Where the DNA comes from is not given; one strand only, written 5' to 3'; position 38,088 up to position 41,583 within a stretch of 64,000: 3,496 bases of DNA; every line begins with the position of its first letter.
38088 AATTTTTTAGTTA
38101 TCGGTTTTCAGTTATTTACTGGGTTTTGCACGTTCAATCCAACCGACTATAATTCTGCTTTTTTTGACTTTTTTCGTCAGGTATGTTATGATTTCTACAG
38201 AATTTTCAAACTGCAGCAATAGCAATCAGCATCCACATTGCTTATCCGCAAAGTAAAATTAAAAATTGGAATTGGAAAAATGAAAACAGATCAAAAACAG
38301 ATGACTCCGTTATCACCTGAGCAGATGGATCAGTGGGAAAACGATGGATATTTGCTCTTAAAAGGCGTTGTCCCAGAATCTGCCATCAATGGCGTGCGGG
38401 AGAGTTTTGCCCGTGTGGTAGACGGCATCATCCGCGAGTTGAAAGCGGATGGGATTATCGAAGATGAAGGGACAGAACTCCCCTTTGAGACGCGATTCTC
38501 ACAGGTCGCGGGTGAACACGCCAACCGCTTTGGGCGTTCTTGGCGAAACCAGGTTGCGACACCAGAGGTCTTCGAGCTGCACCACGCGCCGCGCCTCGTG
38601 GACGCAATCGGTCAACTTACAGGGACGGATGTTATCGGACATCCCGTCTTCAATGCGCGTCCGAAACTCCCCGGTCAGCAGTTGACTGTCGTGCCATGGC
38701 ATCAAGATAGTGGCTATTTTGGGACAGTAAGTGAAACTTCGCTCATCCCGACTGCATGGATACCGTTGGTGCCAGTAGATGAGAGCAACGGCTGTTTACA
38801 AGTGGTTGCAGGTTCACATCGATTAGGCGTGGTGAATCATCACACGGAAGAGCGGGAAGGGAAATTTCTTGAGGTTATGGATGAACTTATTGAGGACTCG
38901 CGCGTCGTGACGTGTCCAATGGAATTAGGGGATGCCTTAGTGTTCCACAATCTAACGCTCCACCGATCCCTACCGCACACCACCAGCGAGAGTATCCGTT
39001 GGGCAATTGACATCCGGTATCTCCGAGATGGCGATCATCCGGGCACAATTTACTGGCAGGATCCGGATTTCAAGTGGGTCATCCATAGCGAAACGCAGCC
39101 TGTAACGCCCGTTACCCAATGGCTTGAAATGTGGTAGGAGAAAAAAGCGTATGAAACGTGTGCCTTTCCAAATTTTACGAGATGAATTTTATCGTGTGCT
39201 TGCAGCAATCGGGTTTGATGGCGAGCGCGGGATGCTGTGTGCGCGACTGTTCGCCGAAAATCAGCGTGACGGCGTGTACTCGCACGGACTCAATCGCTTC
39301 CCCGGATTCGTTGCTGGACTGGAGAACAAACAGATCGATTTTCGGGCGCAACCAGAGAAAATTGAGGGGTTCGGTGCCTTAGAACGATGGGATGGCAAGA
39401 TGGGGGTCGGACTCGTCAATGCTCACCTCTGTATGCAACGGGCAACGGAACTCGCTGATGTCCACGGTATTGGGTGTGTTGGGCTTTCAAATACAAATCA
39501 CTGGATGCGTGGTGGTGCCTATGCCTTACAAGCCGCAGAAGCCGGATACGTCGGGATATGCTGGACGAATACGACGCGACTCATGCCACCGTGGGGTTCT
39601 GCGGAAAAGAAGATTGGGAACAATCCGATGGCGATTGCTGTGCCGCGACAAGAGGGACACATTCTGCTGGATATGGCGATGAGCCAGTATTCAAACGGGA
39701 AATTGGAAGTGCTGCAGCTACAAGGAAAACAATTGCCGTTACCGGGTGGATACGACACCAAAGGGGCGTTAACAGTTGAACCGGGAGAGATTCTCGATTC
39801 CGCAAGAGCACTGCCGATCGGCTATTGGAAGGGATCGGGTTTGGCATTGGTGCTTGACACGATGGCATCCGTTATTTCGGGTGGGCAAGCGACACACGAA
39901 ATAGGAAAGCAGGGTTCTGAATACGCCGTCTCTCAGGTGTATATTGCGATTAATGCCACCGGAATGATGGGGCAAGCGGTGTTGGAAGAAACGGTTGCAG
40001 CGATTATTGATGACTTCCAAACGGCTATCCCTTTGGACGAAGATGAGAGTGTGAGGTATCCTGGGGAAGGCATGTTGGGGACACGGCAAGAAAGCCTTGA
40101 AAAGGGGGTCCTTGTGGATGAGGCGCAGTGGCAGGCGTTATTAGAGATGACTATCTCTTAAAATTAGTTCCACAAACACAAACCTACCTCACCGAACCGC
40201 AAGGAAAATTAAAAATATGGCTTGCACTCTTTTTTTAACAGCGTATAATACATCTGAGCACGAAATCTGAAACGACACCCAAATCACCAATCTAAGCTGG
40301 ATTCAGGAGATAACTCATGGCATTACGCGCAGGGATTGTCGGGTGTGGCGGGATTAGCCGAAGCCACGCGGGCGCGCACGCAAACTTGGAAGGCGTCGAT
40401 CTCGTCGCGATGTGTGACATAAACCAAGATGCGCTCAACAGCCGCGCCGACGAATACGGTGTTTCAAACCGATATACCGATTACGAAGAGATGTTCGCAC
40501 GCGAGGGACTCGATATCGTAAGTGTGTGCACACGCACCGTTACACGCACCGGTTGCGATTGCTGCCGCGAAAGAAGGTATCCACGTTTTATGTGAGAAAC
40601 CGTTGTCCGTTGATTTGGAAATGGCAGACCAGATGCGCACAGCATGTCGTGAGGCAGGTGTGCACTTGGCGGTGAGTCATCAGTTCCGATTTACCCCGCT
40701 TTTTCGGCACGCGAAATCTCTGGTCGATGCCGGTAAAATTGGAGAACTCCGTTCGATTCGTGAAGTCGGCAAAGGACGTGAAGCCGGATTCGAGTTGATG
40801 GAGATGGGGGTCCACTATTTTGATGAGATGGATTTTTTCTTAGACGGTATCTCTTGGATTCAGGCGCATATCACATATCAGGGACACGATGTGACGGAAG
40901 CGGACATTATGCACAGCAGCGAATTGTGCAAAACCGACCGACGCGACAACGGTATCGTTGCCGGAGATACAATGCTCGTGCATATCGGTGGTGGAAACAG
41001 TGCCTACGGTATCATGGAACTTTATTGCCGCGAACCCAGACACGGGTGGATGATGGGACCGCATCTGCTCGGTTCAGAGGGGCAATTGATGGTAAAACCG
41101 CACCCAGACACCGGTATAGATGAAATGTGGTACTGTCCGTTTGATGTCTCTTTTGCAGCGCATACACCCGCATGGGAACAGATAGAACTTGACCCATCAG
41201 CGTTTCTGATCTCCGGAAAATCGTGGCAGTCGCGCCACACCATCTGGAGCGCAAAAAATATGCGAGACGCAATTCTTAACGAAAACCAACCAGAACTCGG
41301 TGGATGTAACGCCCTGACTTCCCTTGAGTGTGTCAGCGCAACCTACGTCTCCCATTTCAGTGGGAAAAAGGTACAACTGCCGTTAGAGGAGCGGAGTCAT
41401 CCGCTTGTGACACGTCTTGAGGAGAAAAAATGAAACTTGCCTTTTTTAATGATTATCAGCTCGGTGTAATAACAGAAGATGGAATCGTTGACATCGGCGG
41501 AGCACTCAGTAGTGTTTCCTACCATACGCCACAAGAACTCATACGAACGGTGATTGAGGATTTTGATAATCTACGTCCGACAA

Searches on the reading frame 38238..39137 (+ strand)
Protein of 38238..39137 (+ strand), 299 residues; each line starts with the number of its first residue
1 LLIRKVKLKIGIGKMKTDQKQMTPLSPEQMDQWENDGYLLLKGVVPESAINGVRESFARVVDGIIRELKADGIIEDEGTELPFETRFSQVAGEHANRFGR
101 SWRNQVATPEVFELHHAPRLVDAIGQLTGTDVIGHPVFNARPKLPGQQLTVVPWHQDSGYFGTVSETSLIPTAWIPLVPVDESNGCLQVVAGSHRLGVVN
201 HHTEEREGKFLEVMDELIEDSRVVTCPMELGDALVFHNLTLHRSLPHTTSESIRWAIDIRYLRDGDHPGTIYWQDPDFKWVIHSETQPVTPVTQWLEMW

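Call 45: search_protein_families(library=pfam, proteins=[window:38238-39137:+], max_evalue=0.00001)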
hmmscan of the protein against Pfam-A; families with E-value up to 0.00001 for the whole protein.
window:38238-39137:+ (299 aa): 1 family
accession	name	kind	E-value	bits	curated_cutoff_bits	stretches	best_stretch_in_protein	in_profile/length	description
PF05721.19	PhyH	-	7.4e-27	95.5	22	1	33-251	1-209/213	Phytanoyl-CoA dioxygenase (PhyH)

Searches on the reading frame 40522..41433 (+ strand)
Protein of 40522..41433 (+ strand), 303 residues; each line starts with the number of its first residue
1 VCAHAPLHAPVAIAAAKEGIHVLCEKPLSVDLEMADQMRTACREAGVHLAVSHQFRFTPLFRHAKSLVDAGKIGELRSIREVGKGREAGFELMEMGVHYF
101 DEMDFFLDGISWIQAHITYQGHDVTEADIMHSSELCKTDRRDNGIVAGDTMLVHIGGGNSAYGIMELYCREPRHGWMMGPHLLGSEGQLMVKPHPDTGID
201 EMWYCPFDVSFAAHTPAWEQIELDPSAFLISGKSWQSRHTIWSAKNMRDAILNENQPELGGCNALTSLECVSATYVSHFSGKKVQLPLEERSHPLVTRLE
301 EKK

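Call 45: search_protein_families(library=pfam, proteins=[window:40522-41433:+], max_evalue=0.00001)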
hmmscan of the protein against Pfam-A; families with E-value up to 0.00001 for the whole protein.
window:40522-41433:+ (303 aa): 1 family
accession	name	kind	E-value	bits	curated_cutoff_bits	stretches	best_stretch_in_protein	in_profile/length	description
PF01408.29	GFO_IDH_MocA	-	6.4e-10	40.2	24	1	3-53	70-120/120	Oxidoreductase family, NAD-binding Rossmann fold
